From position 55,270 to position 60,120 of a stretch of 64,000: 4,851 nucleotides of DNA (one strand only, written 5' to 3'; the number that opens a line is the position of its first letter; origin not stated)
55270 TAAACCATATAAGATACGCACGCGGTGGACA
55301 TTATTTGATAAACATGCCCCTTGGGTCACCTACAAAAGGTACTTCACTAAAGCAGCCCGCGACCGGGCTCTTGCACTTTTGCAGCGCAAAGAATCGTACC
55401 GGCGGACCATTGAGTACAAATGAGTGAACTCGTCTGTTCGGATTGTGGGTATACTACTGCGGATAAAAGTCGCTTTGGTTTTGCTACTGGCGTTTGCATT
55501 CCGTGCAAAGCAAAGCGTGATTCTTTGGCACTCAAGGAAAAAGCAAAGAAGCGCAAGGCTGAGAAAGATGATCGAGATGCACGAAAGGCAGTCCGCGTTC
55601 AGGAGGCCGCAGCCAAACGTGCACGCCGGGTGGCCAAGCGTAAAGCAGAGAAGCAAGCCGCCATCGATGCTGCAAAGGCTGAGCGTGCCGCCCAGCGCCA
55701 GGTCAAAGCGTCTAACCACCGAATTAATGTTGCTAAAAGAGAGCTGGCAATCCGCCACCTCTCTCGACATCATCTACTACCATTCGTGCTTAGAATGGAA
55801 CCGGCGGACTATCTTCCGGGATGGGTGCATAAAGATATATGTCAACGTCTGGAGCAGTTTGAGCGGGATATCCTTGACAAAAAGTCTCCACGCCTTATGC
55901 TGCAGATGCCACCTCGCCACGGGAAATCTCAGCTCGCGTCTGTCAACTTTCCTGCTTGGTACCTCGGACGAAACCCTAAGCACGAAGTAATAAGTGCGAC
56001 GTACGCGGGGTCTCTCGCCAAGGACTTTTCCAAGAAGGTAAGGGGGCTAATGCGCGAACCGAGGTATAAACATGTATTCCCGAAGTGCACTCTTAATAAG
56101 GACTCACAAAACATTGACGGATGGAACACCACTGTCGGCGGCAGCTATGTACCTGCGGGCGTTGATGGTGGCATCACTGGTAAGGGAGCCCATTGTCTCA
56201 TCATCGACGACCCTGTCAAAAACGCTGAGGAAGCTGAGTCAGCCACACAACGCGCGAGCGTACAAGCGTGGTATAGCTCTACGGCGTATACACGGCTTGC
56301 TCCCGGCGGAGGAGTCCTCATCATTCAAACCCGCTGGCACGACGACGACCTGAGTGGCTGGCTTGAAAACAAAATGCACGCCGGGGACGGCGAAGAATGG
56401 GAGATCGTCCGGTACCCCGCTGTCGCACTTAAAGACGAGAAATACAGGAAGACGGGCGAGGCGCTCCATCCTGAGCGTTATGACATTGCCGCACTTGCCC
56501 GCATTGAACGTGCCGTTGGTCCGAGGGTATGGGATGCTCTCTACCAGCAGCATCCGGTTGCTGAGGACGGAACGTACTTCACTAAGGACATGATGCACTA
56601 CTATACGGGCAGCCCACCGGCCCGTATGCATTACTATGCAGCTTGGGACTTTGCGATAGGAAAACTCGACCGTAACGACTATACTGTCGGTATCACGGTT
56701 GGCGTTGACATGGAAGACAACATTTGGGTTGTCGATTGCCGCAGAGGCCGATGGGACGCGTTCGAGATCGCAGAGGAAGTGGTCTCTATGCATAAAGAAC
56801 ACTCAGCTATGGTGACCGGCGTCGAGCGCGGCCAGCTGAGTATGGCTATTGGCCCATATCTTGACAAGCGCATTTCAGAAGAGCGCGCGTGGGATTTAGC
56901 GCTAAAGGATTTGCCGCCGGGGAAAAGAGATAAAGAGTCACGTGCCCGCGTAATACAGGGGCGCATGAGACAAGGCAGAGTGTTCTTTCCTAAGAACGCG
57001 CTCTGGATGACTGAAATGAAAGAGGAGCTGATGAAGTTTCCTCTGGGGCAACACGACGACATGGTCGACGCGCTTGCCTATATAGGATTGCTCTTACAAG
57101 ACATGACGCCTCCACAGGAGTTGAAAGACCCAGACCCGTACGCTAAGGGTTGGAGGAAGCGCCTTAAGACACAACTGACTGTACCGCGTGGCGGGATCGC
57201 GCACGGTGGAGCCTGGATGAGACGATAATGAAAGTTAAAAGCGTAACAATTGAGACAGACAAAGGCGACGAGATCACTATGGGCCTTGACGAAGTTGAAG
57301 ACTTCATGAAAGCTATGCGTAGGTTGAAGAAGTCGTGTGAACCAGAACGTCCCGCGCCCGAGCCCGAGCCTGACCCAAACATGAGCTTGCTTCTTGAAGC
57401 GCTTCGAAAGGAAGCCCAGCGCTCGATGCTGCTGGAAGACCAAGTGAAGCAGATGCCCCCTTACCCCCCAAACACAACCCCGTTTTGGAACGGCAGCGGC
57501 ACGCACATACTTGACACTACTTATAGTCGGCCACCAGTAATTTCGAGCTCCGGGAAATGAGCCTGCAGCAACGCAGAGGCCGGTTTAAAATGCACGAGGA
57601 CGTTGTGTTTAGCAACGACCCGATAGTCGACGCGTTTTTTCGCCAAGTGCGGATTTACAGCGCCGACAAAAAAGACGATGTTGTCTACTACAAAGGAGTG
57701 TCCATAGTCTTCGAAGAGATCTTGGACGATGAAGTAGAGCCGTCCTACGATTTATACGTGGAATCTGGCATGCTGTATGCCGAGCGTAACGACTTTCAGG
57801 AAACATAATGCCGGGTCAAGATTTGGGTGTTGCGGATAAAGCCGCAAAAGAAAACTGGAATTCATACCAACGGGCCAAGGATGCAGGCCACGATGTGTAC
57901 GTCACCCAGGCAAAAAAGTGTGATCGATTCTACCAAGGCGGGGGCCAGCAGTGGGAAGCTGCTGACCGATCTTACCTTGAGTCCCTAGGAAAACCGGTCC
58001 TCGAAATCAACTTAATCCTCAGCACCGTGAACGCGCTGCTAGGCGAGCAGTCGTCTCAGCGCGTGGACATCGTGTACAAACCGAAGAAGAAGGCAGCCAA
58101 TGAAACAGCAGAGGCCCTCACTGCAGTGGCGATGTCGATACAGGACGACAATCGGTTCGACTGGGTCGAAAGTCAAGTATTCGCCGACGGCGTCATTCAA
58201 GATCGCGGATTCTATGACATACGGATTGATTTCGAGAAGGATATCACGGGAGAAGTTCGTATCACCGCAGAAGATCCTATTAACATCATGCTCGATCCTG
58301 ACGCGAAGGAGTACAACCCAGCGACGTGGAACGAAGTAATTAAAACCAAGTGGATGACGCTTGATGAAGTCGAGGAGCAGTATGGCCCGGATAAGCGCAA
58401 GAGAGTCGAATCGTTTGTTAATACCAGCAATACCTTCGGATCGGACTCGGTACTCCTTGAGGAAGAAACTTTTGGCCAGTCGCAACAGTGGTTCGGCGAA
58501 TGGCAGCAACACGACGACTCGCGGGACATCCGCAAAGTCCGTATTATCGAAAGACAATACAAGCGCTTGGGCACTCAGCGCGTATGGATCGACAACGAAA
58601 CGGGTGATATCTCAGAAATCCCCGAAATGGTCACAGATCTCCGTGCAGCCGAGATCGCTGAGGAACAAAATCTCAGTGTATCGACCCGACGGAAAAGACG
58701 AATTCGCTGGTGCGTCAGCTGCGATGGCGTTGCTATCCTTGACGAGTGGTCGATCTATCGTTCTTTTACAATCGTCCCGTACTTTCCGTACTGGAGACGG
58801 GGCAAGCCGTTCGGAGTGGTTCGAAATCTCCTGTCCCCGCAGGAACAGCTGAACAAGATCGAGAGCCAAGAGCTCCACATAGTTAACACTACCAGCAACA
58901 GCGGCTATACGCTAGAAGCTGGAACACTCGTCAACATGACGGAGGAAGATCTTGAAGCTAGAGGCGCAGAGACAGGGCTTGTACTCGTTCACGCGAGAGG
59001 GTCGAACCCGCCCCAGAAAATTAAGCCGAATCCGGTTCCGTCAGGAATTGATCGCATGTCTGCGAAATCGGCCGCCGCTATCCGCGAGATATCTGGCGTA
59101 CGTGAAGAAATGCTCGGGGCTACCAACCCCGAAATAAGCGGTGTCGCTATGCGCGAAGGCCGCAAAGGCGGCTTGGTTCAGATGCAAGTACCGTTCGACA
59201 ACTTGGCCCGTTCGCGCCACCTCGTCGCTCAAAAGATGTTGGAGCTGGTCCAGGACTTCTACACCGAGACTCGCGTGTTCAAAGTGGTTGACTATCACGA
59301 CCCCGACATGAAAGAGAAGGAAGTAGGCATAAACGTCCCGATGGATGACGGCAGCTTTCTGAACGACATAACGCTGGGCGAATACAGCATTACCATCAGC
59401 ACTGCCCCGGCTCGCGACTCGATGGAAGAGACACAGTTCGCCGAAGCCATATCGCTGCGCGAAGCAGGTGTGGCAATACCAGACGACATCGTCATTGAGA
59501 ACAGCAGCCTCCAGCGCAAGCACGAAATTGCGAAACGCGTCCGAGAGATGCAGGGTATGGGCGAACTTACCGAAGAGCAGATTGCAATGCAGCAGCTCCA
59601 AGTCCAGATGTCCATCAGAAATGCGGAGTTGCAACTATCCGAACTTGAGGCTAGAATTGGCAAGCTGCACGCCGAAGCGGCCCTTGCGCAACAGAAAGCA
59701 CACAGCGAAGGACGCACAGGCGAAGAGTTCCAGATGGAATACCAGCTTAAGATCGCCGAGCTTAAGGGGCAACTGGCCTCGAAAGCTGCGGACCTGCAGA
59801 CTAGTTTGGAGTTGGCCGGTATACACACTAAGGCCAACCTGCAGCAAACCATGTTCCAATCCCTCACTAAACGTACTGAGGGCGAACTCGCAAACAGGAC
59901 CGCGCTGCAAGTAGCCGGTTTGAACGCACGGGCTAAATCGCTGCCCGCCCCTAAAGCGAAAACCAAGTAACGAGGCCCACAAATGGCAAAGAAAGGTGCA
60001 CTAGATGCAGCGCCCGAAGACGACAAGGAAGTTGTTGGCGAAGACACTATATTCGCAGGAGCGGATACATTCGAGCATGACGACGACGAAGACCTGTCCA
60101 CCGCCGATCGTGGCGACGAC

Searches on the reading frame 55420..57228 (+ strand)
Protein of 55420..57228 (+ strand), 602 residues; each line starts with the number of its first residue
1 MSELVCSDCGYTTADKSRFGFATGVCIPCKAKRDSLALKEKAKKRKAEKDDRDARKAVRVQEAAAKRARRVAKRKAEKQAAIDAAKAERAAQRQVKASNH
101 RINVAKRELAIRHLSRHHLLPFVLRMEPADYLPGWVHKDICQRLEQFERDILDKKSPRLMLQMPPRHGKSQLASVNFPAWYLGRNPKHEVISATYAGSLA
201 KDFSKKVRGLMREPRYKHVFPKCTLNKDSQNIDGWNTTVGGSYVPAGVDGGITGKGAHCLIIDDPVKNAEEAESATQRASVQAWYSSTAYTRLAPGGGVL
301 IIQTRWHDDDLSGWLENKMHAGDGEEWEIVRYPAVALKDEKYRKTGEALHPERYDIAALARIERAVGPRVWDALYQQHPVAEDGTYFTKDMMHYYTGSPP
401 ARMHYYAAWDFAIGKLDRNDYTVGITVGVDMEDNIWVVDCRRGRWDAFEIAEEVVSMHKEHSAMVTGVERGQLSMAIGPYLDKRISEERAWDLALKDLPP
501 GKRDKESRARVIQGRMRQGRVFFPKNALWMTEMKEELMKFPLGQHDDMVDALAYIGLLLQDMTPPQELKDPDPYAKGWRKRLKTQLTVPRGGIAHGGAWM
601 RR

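Call 30: search_protein_families(library=phrogs, proteins=[window:55420-57228:+], max_evalue=0.00001)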
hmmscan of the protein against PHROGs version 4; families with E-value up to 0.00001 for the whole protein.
window:55420-57228:+ (602 aa): 4 families
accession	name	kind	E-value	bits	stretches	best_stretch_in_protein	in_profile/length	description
phrog_38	-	head and packaging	1.1e-120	405.6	1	35-602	203-742/760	terminase large subunit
phrog_4758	-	head and packaging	6.3e-69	233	1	103-340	9-241/243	terminase large subunit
phrog_5573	-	head and packaging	1.1e-27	98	1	324-553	9-228/250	terminase large subunit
phrog_30251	-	head and packaging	3e-26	92.9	1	139-390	42-288/799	terminase large subunit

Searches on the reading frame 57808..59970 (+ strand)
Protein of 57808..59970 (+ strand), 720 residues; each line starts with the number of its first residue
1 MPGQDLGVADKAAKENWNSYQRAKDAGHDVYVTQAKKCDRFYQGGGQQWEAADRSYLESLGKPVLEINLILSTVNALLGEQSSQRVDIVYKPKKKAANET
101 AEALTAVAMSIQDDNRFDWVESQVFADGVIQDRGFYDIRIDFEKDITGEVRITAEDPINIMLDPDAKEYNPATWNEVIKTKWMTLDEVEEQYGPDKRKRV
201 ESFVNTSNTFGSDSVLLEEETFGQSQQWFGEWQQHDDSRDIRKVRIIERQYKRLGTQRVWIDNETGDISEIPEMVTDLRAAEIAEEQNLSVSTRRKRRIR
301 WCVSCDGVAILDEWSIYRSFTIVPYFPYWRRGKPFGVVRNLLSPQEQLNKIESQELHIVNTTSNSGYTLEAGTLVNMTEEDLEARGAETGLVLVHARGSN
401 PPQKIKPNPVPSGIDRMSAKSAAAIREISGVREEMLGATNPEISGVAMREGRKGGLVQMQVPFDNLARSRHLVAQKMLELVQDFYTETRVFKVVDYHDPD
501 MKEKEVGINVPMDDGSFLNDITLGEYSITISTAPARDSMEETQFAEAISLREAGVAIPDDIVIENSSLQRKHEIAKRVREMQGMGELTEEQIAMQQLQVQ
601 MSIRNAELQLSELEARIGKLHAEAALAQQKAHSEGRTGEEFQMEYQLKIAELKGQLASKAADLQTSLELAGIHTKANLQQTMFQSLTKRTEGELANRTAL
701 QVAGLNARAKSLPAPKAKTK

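Call 30: search_protein_families(library=phrogs, proteins=[window:57808-59970:+], max_evalue=0.00001)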
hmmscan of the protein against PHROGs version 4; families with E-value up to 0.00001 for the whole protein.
window:57808-59970:+ (720 aa): 1 family
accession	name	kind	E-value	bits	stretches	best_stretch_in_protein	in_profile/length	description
phrog_156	-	head and packaging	6.8e-113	379.4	1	11-664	9-662/681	portal protein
